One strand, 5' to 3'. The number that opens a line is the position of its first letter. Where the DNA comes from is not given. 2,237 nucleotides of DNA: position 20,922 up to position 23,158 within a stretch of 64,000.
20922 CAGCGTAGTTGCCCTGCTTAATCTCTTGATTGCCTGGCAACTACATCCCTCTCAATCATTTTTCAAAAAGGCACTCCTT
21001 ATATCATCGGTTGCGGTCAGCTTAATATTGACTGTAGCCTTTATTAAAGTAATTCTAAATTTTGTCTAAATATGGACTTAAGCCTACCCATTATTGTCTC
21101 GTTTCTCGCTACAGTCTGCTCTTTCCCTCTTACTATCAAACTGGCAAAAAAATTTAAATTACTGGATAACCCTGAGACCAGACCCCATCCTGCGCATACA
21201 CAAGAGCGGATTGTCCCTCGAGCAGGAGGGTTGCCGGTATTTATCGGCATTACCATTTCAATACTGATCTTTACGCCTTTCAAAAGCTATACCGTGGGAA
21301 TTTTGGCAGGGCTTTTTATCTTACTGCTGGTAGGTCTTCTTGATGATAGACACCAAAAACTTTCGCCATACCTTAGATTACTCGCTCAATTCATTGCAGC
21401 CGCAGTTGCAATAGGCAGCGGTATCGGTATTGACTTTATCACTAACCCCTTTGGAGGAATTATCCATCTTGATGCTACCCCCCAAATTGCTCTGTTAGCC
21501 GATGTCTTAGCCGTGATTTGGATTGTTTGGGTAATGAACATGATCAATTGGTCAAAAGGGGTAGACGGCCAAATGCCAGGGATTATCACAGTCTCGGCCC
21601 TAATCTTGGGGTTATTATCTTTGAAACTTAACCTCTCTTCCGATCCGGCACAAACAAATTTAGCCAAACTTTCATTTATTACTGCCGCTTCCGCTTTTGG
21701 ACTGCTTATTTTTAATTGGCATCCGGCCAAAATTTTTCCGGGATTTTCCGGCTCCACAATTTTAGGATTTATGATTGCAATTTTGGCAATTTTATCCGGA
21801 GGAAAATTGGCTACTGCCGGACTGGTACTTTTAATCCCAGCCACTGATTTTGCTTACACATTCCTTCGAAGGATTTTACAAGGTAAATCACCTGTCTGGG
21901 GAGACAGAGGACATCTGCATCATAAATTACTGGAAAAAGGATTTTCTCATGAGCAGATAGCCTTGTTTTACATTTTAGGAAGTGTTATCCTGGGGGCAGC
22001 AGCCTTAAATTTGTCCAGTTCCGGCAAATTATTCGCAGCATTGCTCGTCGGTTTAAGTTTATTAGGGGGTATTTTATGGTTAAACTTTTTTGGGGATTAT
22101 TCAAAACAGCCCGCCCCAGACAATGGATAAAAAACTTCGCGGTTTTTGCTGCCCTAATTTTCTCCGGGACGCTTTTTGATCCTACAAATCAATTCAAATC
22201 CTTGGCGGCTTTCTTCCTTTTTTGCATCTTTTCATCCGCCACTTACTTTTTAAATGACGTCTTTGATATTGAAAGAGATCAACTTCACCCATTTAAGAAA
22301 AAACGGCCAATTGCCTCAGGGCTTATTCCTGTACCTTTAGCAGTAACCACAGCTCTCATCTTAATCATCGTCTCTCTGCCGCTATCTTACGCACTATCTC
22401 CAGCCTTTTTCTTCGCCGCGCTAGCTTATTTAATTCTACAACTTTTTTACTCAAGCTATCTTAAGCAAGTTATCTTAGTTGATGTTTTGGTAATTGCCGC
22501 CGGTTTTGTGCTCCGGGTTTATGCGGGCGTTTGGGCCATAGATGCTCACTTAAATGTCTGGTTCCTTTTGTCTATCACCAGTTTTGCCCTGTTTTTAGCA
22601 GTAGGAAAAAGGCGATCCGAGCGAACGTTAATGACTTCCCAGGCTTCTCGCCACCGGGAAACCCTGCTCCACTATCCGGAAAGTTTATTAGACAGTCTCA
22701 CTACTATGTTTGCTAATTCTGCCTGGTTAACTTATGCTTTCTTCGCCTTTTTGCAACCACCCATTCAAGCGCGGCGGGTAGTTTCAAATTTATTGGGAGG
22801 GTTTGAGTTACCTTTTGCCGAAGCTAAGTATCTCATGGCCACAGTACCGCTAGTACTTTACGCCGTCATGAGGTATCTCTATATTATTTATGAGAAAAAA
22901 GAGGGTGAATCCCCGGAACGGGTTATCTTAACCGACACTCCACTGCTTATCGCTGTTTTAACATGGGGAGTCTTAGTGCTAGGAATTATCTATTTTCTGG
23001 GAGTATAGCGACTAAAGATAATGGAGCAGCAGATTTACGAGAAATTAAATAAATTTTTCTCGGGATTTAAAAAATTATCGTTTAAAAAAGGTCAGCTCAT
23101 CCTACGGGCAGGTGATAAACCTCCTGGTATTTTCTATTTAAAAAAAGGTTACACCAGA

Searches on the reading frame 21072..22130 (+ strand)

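Call 26: search_protein_families(library=pfam, proteins=[window:21072-22130:+])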
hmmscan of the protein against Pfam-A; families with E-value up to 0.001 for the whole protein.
window:21072-22130:+ (352 aa): 1 family
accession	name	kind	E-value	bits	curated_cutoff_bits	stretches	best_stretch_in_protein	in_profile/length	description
PF00953.26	Glycos_transf_4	-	5.6e-29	101.6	27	1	76-242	3-159/160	Glycosyl transferase family 4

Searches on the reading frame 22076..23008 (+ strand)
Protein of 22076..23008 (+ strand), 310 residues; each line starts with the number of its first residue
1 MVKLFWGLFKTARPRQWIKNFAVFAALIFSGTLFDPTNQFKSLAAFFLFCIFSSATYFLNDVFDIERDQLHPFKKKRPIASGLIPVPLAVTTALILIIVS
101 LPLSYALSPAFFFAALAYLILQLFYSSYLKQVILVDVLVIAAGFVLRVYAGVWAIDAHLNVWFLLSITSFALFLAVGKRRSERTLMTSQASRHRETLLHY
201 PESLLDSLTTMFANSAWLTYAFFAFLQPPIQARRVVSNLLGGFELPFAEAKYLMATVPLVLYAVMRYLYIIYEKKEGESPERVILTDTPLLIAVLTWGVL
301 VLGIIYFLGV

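Call 26: search_protein_families(library=pfam, proteins=[window:22076-23008:+])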
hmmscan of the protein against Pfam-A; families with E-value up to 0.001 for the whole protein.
window:22076-23008:+ (310 aa): 1 family
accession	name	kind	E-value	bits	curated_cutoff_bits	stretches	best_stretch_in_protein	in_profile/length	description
PF01040.23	UbiA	-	1.1e-19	71.2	34.2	1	24-176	7-157/250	UbiA prenyltransferase family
